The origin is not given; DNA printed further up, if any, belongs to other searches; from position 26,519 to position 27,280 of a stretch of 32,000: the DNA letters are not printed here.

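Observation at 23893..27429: Tandemly duplicated three-gene cassette: Panacea/SocA-like protein, TM-helical partner and a divergent small acidic ORF, with a 110-bp perfectly identical tract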

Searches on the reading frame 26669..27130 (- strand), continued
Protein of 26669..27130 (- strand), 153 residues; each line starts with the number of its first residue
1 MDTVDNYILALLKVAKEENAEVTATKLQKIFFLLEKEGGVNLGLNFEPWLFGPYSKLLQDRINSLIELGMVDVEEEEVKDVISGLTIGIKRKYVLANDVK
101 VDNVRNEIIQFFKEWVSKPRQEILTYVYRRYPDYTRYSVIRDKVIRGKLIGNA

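Call 48: get_annotated_region(hit=H5, flank=3000)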
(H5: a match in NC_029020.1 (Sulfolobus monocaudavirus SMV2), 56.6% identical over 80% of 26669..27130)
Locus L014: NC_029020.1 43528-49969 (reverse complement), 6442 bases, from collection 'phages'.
description: Sulfolobus monocaudavirus SMV2, complete genome.
organism: Sulfolobus monocaudavirus SMV2 (NCBI taxid 1580591)
taxonomy: Viruses; Bicaudaviridae
host: Sulfolobus; source: -; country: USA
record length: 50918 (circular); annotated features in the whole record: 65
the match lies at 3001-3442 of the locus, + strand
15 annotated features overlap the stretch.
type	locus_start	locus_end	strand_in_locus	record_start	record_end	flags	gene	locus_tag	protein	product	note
CDS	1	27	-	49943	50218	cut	-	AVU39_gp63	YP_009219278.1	DnaA-like replication initiation protein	-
CDS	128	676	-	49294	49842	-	-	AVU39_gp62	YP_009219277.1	DnaA-like replication initiation protein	-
CDS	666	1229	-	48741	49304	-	-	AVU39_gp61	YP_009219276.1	hypothetical protein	-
CDS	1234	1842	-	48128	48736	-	-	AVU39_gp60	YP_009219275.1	GtrB-like O-antigen conversion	-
CDS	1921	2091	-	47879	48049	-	-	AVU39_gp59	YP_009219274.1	hypothetical protein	-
CDS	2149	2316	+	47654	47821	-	-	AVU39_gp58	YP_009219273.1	hypothetical protein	-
CDS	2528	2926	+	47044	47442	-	-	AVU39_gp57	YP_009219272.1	hypothetical protein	-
CDS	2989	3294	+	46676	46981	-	-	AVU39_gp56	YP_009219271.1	hypothetical protein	conserved conjugative plasmid protein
CDS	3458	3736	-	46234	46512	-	-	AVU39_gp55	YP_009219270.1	hypothetical protein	-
CDS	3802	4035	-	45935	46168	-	-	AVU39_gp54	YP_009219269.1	hypothetical protein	-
CDS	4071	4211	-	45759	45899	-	-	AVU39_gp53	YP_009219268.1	hypothetical protein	-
CDS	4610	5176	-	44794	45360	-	-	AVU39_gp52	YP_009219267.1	hypothetical protein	-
CDS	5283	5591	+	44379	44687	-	-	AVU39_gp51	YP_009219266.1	hypothetical protein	-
CDS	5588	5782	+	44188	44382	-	-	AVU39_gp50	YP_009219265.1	hypothetical protein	-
CDS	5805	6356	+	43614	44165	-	-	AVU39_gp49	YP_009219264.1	hypothetical protein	-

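Call 49: get_annotated_region(hit=H7, flank=3000)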
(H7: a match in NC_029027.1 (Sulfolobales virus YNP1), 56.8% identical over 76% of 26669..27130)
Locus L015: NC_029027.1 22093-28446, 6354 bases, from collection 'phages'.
description: Sulfolobales virus YNP1 strain SYV1, complete genome.
organism: Sulfolobales virus YNP1 (NCBI taxid 1732179)
taxonomy: Viruses
host: Sulfolobales; source: -; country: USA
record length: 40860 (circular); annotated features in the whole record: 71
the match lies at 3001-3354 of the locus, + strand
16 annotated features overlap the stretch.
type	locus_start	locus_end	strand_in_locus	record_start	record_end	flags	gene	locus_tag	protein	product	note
CDS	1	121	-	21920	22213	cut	-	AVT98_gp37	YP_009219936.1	hypothetical protein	-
CDS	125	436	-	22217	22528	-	-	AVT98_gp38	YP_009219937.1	hypothetical protein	-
CDS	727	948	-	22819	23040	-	-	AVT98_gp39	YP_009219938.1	hypothetical protein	-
CDS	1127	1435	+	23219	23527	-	-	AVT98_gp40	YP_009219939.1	hypothetical protein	-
CDS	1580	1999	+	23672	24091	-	-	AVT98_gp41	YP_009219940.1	hypothetical protein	-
CDS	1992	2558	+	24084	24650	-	-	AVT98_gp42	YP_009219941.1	hypothetical protein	-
CDS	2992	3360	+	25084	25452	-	-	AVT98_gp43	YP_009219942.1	Conserved conjugative plasmid protein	-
CDS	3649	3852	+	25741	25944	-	-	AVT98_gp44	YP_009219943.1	hypothetical protein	-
CDS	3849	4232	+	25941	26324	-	-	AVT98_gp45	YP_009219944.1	hypothetical protein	-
CDS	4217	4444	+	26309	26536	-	-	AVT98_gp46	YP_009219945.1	hypothetical protein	-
CDS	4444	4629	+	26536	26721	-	-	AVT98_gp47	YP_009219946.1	hypothetical protein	-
CDS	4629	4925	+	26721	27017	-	-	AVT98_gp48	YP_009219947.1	hypothetical protein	-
CDS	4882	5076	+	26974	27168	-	-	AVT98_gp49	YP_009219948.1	hypothetical protein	-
CDS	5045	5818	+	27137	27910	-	-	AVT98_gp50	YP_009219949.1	DnaA-like replication initiation protein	-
CDS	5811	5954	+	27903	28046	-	-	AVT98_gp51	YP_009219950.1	hypothetical protein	-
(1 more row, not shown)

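Call 64: find_encoding_contigs(protein=P0001, flank=5000, max_places=8)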
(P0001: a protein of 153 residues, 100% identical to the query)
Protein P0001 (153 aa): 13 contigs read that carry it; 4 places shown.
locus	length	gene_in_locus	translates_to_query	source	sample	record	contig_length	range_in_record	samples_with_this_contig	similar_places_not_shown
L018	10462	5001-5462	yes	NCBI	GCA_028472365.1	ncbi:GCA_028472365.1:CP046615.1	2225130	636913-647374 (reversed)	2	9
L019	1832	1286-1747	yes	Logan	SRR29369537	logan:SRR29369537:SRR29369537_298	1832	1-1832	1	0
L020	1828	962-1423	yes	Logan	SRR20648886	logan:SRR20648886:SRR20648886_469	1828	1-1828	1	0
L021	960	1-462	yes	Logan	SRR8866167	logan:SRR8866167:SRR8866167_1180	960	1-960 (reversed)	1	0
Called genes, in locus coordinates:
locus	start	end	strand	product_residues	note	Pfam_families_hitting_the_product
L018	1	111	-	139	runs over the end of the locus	-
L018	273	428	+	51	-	-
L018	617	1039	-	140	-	-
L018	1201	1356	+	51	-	-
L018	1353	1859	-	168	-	-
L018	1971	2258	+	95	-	-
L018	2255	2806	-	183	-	-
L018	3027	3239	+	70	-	-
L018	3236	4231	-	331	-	PF01385:OrfB_IS605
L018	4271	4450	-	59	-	-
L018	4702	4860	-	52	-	-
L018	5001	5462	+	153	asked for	-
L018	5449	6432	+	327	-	-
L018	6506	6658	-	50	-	-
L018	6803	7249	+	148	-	-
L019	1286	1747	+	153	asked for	-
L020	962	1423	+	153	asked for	-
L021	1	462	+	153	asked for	?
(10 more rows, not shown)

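Call 78: search_protein_families(library=pfam, proteins=[L007:395-991:+, L009:5920-6426:+, L010:3282-3830:+, L011:5962-6864:+, L012:5842-6972:+, L009:6423-6986:+, L009:6983-8650:+, L013:2995-3462:+], max_evalue=0.1)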
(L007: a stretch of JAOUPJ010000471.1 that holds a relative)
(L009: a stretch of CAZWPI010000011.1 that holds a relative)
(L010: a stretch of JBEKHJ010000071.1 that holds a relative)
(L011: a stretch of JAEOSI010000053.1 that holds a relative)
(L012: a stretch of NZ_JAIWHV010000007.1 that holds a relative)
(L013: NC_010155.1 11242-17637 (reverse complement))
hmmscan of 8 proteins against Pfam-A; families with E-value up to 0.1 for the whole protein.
L007:395-991:+ (198 aa): 5 families
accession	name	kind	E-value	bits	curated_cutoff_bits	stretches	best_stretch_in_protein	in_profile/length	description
PF02334.22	RTP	-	0.00021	22.2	26.7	1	86-129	33-76/113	Replication terminator protein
PF13274.11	SocA_Panacea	-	0.0049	18.2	25.7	1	85-181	21-107/113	Antitoxin SocA-like, Panacea domain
PF01978.25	TrmB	-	0.021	15.1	25.6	0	99-121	37-59/68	Sugar-specific transcriptional regulator TrmB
PF16149.10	DUF4857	-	0.051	13.3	25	1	113-179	12-78/270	Domain of unknown function (DUF4857)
PF07381.18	EarA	-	0.076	13.3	22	0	100-150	51-88/90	EarA-like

L009:5920-6426:+ (168 aa): 2 families
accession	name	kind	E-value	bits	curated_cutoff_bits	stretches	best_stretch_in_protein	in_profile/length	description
PF13274.11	SocA_Panacea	-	0.016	16.6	25.7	1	55-151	24-107/113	Antitoxin SocA-like, Panacea domain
PF10007.15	DUF2250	-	0.016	15.7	24.4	1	67-116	38-87/93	Uncharacterized protein conserved in archaea (DUF2250)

L010:3282-3830:+ (182 aa): 3 families
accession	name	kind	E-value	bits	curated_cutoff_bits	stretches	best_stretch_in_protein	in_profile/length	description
PF02334.22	RTP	-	0.0022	18.9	26.7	1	62-129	26-87/113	Replication terminator protein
PF13274.11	SocA_Panacea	-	0.013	16.8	25.7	1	49-167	1-108/113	Antitoxin SocA-like, Panacea domain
PF01978.25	TrmB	-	0.078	13.3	25.6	0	82-103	37-58/68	Sugar-specific transcriptional regulator TrmB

L011:5962-6864:+ (300 aa): 0 families

L012:5842-6972:+ (376 aa): 2 families
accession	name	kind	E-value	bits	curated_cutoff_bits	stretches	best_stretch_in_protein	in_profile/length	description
PF13601.12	HTH_34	-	0.011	16.3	27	1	88-129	31-71/80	Winged helix DNA-binding domain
PF03551.20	PadR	-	0.033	14.6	27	1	92-128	38-74/75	Transcriptional regulator PadR-like family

L009:6423-6986:+ (187 aa): 4 families
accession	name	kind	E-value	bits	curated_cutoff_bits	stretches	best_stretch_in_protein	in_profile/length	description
PF23417.1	STING_TM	-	0.0082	17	28.1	1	107-167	38-101/109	STING transmembrane domain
PF13567.11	DUF4131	-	0.031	14.4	31.6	0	122-175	8-63/165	Domain of unknown function (DUF4131)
PF18186.6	SLATT_4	-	0.083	13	27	0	122-182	39-98/165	SMODS and SLOG-associating 2TM effector domain family 4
PF11893.13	DUF3413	-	0.085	12.5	27.1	0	122-168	61-106/248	Domain of unknown function (DUF3413)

L009:6983-8650:+ (555 aa): 2 families
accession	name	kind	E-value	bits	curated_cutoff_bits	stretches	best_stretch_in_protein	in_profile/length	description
PF18741.7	MTES_1575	-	0.011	16.3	38.2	1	17-58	11-52/96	REase_MTES_1575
PF13588.12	HSDR_N_2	-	0.054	14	25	0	28-76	34-85/110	Type I restriction enzyme R protein N terminus (HSDR_N)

L013:2995-3462:+ (155 aa): 0 families

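Call 90: search_dna_similar(query=P0007, collection=plasmids, mode=protein, max_rows=30, max_evalue=0.1)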
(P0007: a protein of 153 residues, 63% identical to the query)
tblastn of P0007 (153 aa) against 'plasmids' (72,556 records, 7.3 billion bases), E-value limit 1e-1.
Records with a match: 7; places in all: 7; records where one place covers at least 80% of the query: 5.
Best place of each record, by identity: <60% 7.
By first word of the organism name: Sulfolobus 3; Halanaeroarchaeum 2; Haloarcula 1; Arthrobacter 1.
By predicted mobility (MOB-suite, as given by PLSDB): non-mobilizable 6; mobilizable 1.
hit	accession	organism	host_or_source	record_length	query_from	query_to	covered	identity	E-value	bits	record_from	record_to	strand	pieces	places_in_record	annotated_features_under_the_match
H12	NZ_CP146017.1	Sulfolobus tengchongensis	-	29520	11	148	90%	49.3%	6e-33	129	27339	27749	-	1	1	conjugal transfer protein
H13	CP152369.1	Sulfolobus tengchongensis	-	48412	11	148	90%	49.3%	6e-33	129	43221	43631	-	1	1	conjugal transfer protein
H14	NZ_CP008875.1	Halanaeroarchaeum sulfurireducens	-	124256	9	144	89%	30.0%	4e-4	46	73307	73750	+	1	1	type II toxin-antitoxin system antitoxin SocA domain-containing ...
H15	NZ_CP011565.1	Halanaeroarchaeum sulfurireducens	-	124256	9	144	89%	30.0%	4e-4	46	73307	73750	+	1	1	type II toxin-antitoxin system antitoxin SocA domain-containing ...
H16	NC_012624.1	Sulfolobus islandicus Y.N.15.51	-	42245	13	138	82%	30.2%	3e-3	44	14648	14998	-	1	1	restriction endonuclease subunit S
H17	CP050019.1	Haloarcula sp. JP-L23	-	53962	28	143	76%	29.7%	2e-4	47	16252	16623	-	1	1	DUF4065 domain-containing protein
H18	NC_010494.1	Arthrobacter sp. AK-1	-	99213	28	149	80%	27.7%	6e-2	40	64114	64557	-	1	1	hypothetical protein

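Call 91: get_annotated_region(hit=H14, flank=2500)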
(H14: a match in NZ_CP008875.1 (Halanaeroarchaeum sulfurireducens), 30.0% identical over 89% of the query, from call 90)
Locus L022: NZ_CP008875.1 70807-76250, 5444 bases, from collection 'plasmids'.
description: Halanaeroarchaeum sulfurireducens strain HSR2 plasmid pHSR2-01, complete sequence
organism: Halanaeroarchaeum sulfurireducens (NCBI taxid 1604004)
taxonomy: Archaea; Euryarchaeota; Halobacteria; Halobacteriales; Halobacteriaceae; Halanaeroarchaeum; Halanaeroarchaeum sulfurireducens
host: -; source: -; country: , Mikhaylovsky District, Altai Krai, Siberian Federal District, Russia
typing (MOB-suite, as given by PLSDB): non-mobilizable; mating-pair formation MPF_T
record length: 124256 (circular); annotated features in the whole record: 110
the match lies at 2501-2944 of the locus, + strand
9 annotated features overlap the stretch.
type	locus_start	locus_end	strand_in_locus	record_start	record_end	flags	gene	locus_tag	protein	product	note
CDS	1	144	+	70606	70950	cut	-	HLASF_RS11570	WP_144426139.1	hypothetical protein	-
CDS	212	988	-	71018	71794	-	-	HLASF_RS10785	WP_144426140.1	hypothetical protein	-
CDS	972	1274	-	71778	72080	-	-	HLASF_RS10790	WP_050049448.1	hypothetical protein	-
CDS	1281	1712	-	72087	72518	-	-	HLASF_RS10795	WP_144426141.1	hypothetical protein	-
CDS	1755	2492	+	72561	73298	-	-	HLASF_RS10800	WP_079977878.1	helix-turn-helix domain-containing protein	-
CDS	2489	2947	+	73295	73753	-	-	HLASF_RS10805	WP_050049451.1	type II toxin-antitoxin system antitoxin SocA domain-containing protein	-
CDS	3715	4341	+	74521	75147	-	-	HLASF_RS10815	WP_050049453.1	hypothetical protein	-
CDS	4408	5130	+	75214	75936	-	-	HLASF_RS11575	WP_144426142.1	hypothetical protein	-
CDS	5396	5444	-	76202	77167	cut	-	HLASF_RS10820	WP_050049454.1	hypothetical protein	-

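Call 92: get_annotated_region(hit=H17, flank=2500)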
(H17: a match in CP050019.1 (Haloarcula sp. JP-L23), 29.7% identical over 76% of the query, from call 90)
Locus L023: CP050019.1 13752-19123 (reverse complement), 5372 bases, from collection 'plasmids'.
description: Haloarcula sp. JP-L23 plasmid unnamed5, complete sequence
organism: Haloarcula sp. JP-L23 (NCBI taxid 2716717)
taxonomy: Archaea; Euryarchaeota; Halobacteria; Halobacteriales; Haloarculaceae; Haloarcula; Haloarcula sp. JP-L23
host: -; source: -; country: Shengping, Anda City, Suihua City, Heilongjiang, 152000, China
typing (MOB-suite, as given by PLSDB): non-mobilizable
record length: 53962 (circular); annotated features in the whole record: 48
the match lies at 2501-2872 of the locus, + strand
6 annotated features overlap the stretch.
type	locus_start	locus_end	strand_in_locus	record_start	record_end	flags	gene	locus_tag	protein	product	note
CDS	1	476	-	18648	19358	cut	-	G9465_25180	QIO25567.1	hypothetical protein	-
CDS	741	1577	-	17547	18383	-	-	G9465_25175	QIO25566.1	hypothetical protein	-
CDS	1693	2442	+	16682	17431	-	-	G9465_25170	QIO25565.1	TrmB family transcriptional regulator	-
CDS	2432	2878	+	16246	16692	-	-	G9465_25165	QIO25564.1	DUF4065 domain-containing protein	-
CDS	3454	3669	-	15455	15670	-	-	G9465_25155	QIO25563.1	hypothetical protein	-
CDS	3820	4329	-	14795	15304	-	-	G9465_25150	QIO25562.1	hypothetical protein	-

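Call 94: search_protein_families(library=pfam, proteins=[L022:2489-2947:+, L023:2432-2878:+, L022:1755-2492:+], max_evalue=0.01)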
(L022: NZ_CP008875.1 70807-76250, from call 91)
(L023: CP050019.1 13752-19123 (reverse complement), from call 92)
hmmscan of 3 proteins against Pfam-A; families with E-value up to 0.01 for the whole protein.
L022:2489-2947:+ (152 aa): 1 family
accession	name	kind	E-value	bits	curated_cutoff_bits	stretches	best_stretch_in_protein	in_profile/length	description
PF13274.11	SocA_Panacea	-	1.1e-05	26.7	25.7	1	27-141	2-109/113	Antitoxin SocA-like, Panacea domain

L023:2432-2878:+ (148 aa): 1 family
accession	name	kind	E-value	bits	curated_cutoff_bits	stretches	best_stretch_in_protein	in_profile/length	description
PF13274.11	SocA_Panacea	-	1.3e-06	29.8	25.7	1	26-138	1-94/113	Antitoxin SocA-like, Panacea domain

L022:1755-2492:+ (245 aa): 4 families
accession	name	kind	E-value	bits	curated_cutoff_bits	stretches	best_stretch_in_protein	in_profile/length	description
PF01978.25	TrmB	-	3.5e-15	56.1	25.6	1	10-74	3-67/68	Sugar-specific transcriptional regulator TrmB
PF01325.25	Fe_dep_repress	-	0.00053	20.6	26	1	28-62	21-55/60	Iron dependent repressor, N-terminal DNA binding domain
PF09339.16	HTH_IclR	-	0.0041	17.3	22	1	29-60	18-49/52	IclR helix-turn-helix domain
PF01022.26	HTH_5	-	0.0073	16.6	22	0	24-60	11-46/47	Bacterial regulatory protein, arsR family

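Call 97: search_protein_families(library=phrogs, proteins=[window:26669-27130:-], max_evalue=0.01)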
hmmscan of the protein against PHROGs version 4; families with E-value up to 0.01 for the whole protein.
window:26669-27130:- (153 aa): 1 family
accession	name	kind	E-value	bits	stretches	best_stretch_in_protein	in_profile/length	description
phrog_14939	-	unknown function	2.8e-36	126.3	1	2-152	2-154/313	-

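Call 100: find_encoding_contigs(protein=P0055, flank=4000, max_places=2)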
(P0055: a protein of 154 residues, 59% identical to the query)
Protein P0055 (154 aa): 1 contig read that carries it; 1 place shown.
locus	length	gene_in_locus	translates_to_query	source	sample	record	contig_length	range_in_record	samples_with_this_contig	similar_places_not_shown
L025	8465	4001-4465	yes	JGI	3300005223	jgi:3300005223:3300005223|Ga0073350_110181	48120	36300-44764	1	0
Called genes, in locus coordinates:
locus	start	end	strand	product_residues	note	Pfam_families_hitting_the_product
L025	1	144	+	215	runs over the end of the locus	PF00376:MerR, PF12728:HTH_17, PF00239:Resolvase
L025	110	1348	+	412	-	PF27234:MJ0013, PF07282:Cas12f1-like_TNB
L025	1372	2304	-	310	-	-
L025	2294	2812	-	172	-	-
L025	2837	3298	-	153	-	PF04138:GtrA_DPMS_TM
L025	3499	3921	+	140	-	PF14947:HTH_45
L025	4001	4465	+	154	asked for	-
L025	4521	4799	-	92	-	-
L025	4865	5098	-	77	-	-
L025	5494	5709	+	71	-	PF20940:SSV1_D-63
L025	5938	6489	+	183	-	-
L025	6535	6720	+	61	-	-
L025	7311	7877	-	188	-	-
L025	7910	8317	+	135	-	-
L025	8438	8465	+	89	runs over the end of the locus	-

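Call 101: find_encoding_contigs(protein=P0048, flank=4000, max_places=2)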
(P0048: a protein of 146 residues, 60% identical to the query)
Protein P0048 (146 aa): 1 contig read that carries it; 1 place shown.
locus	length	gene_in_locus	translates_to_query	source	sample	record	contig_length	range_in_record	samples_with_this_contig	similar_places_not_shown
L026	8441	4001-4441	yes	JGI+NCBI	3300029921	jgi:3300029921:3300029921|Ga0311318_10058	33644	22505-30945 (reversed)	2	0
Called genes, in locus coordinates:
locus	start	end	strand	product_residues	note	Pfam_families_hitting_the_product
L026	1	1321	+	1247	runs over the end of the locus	PF27413:SlaA_5th, PF27416:SlaA_C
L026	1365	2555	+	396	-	PF28217:FAM81B (weak), PF24161:CCDC39, PF08614:ATG16 (weak), PF19220:Rod_CreS (weak), PF23649:FKBP15 (weak), PF25014:NET2A, PF25994:HH_AprE, PF27605:ODF2_C (weak), +22 more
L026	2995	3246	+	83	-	-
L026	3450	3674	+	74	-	-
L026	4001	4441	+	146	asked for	-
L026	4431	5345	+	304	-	-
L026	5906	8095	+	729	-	PF08351:TmcA_N, PF00270:DEAD (faint), PF05127:NAT10_TcmA_helicase, PF00583:Acetyltransf_1 (weak), PF13718:GNAT_acetyltr_2, PF13508:Acetyltransf_7, PF13718:GNAT_acetyltr_2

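Call 102: find_encoding_contigs(protein=P0095, flank=4000, max_places=2)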
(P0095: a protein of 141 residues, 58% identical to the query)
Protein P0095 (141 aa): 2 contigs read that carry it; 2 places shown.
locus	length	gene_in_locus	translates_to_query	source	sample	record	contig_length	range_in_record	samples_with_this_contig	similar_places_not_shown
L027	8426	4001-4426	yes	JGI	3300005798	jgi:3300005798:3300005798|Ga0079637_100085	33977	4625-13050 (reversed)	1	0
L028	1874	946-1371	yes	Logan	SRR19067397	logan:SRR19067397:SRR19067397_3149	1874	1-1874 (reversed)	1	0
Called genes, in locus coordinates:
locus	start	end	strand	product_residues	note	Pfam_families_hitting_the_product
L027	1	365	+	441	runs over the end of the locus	PF07690:MFS_1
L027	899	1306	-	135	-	-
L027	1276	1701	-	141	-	-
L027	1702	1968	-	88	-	-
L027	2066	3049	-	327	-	PF01073:3Beta_HSD, PF01370:Epimerase, PF02719:Polysacc_synt_2, PF04321:RmlD_sub_bind, PF16363:GDP_Man_Dehyd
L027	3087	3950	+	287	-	PF01073:3Beta_HSD (weak), PF01370:Epimerase, PF02719:Polysacc_synt_2, PF04321:RmlD_sub_bind, PF07993:NAD_binding_4 (faint), PF16363:GDP_Man_Dehyd (weak)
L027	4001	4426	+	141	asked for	-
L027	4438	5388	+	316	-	-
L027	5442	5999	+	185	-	PF00908:dTDP_sugar_isom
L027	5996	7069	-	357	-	PF00483:NTP_transferase, PF12804:NTP_transf_3 (weak), PF14602:Hexapep_2 (faint), PF25084:LbH_EIF2B, PF00132:Hexapep, PF25087:GMPPB_C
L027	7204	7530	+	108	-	-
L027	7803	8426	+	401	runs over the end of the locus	PF07690:MFS_1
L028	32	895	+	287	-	PF01073:3Beta_HSD (weak), PF01370:Epimerase, PF02719:Polysacc_synt_2, PF04321:RmlD_sub_bind, PF07993:NAD_binding_4 (faint), PF16363:GDP_Man_Dehyd (weak)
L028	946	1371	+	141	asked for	-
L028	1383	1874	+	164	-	?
